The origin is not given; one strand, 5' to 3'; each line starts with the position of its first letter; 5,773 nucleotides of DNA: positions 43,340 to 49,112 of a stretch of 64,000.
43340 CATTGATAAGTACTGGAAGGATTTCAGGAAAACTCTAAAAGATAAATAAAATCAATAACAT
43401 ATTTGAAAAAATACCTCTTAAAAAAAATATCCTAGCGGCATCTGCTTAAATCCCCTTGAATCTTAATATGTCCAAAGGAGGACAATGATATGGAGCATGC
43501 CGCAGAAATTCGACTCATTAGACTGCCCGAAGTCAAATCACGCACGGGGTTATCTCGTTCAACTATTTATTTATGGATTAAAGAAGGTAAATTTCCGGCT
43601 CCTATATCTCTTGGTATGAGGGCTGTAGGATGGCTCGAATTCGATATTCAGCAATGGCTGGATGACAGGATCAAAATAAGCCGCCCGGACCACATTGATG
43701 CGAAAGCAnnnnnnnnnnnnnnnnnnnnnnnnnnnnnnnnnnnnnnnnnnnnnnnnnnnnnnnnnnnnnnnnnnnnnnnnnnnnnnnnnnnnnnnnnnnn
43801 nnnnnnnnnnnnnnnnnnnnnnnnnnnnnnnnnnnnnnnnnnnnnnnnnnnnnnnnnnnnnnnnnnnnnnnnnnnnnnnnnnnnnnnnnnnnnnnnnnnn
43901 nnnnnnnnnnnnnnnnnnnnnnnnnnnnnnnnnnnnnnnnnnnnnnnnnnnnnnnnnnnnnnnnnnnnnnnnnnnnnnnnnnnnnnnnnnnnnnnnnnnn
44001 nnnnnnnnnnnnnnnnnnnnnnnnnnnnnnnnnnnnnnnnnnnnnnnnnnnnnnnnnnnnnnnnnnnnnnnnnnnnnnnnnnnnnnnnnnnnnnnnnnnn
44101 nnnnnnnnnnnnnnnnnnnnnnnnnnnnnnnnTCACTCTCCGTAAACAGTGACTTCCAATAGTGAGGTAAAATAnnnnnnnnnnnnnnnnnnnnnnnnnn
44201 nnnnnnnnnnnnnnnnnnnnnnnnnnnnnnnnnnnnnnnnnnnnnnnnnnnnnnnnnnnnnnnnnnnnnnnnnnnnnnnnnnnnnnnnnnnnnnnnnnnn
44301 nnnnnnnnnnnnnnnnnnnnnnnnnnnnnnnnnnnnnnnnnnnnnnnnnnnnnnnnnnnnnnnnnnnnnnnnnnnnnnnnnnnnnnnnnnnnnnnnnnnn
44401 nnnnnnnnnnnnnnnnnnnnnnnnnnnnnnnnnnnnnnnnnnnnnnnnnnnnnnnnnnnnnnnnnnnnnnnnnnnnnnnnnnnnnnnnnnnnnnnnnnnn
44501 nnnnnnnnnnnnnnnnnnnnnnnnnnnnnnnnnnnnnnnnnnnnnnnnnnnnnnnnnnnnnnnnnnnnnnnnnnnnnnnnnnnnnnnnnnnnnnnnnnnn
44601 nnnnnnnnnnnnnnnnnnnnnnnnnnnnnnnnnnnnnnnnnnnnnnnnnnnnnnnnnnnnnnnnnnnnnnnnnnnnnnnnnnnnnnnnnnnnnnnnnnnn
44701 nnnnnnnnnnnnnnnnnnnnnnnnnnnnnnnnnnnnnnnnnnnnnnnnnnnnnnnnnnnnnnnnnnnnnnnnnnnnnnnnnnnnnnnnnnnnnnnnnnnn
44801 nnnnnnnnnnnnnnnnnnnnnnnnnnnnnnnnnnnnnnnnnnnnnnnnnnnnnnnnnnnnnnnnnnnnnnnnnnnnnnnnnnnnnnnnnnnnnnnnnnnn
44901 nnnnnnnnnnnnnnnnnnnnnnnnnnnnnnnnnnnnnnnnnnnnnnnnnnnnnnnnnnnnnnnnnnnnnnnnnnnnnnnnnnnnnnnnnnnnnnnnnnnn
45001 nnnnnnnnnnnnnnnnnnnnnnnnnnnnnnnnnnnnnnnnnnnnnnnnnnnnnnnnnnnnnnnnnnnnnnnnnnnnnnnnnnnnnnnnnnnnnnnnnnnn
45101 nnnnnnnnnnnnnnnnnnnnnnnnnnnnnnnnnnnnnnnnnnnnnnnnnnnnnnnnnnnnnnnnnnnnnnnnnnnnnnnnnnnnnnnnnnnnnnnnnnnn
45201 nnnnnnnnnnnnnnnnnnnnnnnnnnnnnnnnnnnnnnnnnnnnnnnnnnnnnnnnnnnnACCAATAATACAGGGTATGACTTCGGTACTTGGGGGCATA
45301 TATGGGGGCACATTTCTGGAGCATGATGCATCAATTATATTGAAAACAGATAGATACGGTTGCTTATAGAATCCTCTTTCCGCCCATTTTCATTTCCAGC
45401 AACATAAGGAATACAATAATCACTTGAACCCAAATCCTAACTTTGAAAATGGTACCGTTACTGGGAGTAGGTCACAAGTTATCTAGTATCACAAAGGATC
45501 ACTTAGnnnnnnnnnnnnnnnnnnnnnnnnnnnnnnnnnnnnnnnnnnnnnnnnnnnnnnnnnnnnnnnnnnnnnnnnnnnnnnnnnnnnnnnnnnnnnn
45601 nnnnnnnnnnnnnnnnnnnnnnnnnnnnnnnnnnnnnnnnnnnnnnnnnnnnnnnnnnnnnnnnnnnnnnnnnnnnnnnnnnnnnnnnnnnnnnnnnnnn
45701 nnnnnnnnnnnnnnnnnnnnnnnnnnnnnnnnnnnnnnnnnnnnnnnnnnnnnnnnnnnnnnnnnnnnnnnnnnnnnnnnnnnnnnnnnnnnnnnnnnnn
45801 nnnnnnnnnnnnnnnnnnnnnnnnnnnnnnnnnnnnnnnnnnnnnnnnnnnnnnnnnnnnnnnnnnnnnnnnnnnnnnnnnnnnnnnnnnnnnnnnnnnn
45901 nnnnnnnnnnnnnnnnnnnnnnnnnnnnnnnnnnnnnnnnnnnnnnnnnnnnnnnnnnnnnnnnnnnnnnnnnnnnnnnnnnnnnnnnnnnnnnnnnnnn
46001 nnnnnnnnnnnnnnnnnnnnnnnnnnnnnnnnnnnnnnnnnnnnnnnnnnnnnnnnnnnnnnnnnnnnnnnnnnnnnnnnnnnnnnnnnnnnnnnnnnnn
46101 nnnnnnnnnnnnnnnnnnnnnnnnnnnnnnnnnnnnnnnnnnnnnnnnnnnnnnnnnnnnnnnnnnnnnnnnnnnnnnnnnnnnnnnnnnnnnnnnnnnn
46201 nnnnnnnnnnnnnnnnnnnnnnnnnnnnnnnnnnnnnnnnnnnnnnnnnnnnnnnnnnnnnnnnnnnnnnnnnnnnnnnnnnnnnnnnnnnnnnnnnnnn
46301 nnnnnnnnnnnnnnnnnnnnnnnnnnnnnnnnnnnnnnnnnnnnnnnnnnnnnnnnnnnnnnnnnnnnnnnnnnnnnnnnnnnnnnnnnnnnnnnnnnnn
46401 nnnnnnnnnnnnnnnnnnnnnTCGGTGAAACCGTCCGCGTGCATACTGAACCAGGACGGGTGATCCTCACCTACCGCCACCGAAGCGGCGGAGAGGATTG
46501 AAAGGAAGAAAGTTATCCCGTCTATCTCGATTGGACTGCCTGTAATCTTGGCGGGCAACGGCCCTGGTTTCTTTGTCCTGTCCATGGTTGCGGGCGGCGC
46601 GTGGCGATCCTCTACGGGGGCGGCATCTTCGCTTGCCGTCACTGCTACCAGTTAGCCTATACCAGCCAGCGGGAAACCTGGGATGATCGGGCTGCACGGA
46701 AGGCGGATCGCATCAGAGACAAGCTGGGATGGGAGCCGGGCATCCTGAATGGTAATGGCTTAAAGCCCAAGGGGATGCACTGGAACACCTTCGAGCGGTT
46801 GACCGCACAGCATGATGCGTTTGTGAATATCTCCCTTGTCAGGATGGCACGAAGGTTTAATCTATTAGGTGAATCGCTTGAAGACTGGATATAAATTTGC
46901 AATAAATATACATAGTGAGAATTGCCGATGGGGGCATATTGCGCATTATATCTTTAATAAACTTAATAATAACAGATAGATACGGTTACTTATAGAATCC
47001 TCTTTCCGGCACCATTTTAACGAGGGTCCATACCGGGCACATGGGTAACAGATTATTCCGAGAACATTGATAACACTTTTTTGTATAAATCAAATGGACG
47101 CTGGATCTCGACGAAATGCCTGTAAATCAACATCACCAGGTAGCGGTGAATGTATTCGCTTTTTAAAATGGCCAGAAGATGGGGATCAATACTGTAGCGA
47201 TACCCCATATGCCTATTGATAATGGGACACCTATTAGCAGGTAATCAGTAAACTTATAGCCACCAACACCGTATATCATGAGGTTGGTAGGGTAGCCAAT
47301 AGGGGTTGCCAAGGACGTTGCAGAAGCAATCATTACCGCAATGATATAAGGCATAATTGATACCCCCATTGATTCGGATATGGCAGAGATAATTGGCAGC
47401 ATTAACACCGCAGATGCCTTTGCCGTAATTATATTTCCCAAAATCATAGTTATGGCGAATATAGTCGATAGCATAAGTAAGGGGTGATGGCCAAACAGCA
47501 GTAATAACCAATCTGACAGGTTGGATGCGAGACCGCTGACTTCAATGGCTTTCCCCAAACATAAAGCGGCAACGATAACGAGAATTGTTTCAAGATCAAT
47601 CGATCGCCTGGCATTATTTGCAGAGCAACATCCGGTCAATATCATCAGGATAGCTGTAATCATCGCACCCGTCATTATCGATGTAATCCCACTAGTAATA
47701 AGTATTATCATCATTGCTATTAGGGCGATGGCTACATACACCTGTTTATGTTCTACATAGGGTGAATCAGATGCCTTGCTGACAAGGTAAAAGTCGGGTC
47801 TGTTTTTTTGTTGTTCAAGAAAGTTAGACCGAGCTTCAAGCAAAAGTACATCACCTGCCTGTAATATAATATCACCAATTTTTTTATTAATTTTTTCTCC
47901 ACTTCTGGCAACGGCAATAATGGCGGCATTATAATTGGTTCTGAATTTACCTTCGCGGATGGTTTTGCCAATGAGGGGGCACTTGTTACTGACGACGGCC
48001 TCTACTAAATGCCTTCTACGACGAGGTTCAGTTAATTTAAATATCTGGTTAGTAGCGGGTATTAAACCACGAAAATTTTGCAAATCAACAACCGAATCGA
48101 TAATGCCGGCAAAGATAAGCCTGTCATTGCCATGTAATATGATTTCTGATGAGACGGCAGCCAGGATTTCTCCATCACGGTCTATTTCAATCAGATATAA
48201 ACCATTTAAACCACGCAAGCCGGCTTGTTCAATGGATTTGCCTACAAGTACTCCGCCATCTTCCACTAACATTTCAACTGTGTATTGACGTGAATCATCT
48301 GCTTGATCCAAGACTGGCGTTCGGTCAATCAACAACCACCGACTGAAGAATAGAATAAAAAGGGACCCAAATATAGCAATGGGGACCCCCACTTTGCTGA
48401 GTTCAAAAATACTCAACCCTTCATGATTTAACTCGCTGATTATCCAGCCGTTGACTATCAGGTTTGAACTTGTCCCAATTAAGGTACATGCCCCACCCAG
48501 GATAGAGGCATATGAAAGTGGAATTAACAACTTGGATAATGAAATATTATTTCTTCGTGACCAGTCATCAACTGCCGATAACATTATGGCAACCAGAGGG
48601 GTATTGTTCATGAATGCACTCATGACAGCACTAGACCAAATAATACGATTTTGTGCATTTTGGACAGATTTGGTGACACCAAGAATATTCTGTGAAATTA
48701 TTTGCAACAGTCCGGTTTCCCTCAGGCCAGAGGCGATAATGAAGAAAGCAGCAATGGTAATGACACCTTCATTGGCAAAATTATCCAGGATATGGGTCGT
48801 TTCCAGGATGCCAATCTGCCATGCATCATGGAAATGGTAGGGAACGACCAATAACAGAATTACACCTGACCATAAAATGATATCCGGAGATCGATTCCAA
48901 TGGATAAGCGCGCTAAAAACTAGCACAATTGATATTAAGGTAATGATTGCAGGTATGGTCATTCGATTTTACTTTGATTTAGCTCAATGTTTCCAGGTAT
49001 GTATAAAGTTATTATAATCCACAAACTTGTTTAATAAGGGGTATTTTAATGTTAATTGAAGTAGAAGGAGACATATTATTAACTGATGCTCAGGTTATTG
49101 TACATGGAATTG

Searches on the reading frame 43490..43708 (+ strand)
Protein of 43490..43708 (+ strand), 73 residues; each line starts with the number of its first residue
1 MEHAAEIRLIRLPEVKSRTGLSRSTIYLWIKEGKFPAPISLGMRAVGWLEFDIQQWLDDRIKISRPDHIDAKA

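Call 9: search_protein_families(library=pfam, proteins=[window:43490-43708:+], max_evalue=0.01)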
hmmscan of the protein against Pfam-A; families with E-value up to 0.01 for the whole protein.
window:43490-43708:+ (73 aa): 3 families
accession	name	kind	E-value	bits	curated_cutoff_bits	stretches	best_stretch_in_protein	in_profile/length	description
PF05930.18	Phage_AlpA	-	6.5e-22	77.6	21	1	7-57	1-51/51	Prophage CP4-57 regulatory protein (AlpA)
PF12728.13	HTH_17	-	1.7e-05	25.4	27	1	12-57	4-47/51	Helix-turn-helix domain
PF00376.29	MerR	-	0.0004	20.6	28.2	1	14-39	4-29/38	MerR family regulatory protein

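Call 89: search_protein_families(library=padloc, proteins=[window:43490-43708:+], max_evalue=0.001)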
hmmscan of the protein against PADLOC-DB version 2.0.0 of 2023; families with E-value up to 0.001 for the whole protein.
window:43490-43708:+ (73 aa): 1 family
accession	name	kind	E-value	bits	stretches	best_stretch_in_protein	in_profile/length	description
PDLC04133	mad1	-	1.7e-06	26.2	1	10-38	6-34/60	mads_1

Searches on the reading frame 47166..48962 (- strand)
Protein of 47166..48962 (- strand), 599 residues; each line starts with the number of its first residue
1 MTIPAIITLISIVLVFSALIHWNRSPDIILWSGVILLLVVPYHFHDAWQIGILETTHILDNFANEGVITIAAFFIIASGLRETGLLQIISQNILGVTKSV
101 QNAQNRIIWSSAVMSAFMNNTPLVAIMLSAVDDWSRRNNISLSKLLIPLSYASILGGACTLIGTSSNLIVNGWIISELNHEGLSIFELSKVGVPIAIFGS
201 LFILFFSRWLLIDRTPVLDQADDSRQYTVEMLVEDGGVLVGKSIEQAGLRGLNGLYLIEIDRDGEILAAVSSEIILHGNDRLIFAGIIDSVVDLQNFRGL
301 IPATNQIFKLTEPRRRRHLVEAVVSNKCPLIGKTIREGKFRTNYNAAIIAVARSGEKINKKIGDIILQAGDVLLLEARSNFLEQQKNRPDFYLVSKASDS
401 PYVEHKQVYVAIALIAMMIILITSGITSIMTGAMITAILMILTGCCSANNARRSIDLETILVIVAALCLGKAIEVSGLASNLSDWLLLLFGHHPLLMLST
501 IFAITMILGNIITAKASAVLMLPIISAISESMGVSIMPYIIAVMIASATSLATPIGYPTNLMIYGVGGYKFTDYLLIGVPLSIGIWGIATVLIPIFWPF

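Call 79: search_protein_families(library=pfam, proteins=[window:47166-48962:-], max_evalue=0.00001)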
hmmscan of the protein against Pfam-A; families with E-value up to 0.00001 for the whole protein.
window:47166-48962:- (599 aa): 3 families
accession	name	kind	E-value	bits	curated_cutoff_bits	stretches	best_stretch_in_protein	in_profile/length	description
PF03600.22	CitMHS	-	7.8e-69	232.8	31.9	2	35-533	19-322/336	Citrate transporter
PF02080.26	TrkA_C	-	2.7e-19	69.3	27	2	319-379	1-60/71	TrkA-C domain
PF00939.25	Na_sulph_symp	-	4.2e-09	36.3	27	0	514-598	381-467/472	Sodium:sulfate symporter transmembrane region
